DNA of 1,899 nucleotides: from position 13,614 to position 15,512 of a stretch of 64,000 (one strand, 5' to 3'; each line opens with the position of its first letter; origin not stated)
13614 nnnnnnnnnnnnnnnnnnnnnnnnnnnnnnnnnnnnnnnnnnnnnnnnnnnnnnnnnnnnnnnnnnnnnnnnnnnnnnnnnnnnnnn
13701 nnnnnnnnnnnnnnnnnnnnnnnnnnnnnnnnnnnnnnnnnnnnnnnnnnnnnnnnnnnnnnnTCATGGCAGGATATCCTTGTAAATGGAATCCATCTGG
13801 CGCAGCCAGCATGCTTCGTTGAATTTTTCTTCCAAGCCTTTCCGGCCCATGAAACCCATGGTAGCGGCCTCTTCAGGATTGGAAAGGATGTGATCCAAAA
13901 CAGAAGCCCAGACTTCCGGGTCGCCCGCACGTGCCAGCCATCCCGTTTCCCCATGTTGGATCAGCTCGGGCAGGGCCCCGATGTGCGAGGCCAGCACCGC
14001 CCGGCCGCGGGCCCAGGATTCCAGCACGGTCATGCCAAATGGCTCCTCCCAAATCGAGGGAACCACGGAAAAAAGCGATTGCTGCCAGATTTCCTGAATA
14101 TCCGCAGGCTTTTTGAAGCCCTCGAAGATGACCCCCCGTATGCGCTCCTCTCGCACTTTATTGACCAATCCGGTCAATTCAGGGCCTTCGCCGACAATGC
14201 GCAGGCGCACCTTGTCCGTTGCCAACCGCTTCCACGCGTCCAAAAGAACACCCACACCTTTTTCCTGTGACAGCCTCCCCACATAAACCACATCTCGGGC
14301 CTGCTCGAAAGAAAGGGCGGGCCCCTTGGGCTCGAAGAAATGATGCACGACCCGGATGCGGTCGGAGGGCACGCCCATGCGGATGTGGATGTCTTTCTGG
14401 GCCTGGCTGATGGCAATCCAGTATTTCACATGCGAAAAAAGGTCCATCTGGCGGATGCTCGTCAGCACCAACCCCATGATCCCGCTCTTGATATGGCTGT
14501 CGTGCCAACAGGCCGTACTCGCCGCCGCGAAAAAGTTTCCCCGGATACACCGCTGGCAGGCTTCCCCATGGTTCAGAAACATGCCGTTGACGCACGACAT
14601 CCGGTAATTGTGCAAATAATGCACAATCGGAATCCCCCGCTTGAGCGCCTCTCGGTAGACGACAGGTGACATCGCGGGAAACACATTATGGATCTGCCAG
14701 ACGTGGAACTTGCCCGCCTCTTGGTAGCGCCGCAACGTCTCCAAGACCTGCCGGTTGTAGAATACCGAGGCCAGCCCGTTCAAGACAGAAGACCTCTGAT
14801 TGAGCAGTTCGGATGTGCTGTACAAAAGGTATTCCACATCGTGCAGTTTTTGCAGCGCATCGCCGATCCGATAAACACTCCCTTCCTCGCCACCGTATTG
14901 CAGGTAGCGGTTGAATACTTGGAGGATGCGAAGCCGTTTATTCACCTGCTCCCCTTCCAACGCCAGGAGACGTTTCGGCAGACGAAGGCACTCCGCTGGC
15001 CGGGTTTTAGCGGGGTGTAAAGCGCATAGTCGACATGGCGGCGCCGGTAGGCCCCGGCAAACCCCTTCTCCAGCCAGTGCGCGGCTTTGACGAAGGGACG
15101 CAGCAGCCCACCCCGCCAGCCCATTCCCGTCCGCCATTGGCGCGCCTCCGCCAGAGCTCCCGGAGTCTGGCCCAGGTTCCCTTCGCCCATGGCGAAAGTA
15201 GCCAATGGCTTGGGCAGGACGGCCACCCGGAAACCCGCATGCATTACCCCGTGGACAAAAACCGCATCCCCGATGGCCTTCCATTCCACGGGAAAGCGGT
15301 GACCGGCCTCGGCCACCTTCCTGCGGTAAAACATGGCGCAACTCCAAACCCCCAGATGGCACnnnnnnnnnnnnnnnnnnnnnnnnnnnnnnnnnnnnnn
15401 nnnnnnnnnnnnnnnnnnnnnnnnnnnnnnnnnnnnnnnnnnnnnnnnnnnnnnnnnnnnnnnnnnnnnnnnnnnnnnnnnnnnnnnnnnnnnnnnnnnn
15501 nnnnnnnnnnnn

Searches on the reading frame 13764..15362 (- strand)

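Call 6: search_protein_families(library=pfam, proteins=[window:13764-15362:-])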
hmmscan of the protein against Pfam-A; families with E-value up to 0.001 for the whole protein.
window:13764-15362:- (532 aa): 4 families
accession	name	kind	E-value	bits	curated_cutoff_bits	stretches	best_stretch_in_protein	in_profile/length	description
PF00534.26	Glycos_transf_1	-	2.1e-31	109.2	26.4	1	352-507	12-170/172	Glycosyl transferases group 1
PF13692.12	Glyco_trans_1_4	-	2.8e-30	105.9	27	1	356-495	2-142/142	Glycosyl transferases group 1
PF13439.12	Glyco_transf_4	-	1.8e-10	41.6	28.5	1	156-342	1-165/170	Glycosyltransferase Family 4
PF13579.12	Glyco_trans_4_4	-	1.4e-06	29.1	29.7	1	203-340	56-156/158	Glycosyl transferase 4-like domain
